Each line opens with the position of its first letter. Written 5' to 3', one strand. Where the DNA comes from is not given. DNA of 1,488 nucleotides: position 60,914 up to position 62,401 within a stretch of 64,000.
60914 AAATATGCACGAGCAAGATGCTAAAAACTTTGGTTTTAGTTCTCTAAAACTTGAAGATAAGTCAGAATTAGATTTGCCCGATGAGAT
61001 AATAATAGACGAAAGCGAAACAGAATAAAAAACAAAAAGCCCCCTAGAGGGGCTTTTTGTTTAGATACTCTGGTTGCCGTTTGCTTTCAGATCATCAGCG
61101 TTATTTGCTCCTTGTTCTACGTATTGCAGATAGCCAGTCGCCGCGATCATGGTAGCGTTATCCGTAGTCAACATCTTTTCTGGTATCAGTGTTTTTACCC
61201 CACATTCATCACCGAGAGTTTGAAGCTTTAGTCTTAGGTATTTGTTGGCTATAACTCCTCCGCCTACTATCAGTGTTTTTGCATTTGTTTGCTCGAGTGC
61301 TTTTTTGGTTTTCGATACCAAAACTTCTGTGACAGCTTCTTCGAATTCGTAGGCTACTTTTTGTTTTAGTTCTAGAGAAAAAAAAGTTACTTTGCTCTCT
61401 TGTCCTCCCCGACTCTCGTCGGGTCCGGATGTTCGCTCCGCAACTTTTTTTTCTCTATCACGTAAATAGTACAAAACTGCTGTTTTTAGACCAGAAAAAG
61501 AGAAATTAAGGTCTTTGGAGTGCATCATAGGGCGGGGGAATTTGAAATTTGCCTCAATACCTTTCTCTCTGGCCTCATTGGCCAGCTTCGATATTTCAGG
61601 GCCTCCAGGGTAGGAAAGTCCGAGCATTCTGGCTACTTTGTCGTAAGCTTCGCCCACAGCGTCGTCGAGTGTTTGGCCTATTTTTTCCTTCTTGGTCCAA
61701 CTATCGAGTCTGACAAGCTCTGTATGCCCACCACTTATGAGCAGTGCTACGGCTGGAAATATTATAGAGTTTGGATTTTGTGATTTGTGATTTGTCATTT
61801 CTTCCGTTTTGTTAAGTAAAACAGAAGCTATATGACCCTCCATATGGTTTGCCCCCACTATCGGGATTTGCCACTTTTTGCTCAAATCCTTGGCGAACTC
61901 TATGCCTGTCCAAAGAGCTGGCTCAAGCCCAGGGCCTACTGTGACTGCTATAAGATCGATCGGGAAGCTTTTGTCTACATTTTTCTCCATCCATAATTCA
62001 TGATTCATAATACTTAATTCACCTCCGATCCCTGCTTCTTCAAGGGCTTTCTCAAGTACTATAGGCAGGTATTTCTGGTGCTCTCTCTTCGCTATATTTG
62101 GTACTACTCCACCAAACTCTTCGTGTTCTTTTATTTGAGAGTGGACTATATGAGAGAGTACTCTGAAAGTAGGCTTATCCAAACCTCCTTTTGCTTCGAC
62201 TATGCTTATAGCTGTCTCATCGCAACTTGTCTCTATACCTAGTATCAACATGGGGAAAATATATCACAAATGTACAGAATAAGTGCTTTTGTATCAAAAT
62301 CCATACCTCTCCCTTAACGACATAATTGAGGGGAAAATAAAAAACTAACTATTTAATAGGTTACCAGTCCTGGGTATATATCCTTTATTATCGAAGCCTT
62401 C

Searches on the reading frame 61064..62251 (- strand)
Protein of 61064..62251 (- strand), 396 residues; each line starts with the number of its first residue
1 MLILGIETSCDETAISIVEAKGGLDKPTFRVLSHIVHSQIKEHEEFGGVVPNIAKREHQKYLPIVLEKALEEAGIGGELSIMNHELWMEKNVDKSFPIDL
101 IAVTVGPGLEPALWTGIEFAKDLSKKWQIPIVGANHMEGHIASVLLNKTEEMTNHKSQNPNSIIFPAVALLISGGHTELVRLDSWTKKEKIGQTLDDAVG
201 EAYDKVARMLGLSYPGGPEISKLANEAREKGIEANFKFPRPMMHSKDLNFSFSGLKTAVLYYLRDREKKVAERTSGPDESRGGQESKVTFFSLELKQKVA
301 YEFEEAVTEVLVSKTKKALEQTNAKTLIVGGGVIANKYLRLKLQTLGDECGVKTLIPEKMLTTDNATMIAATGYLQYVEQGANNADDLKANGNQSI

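Call 73: search_protein_families(library=pfam, proteins=[window:61064-62251:-], max_evalue=0.0001)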
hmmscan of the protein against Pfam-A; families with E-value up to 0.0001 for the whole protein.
window:61064-62251:- (396 aa): 2 families
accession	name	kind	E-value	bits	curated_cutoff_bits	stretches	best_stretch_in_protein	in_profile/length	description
PF00814.31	TsaD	-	4.5e-78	263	24.8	1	31-370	2-263/264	tRNA N6-adenosine threonylcarbamoyltransferase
PF22521.2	HypF_C_2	-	2.2e-06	28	27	1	296-365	166-235/241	Carbamoyltransferase, Kae1-like Domain, second subdomain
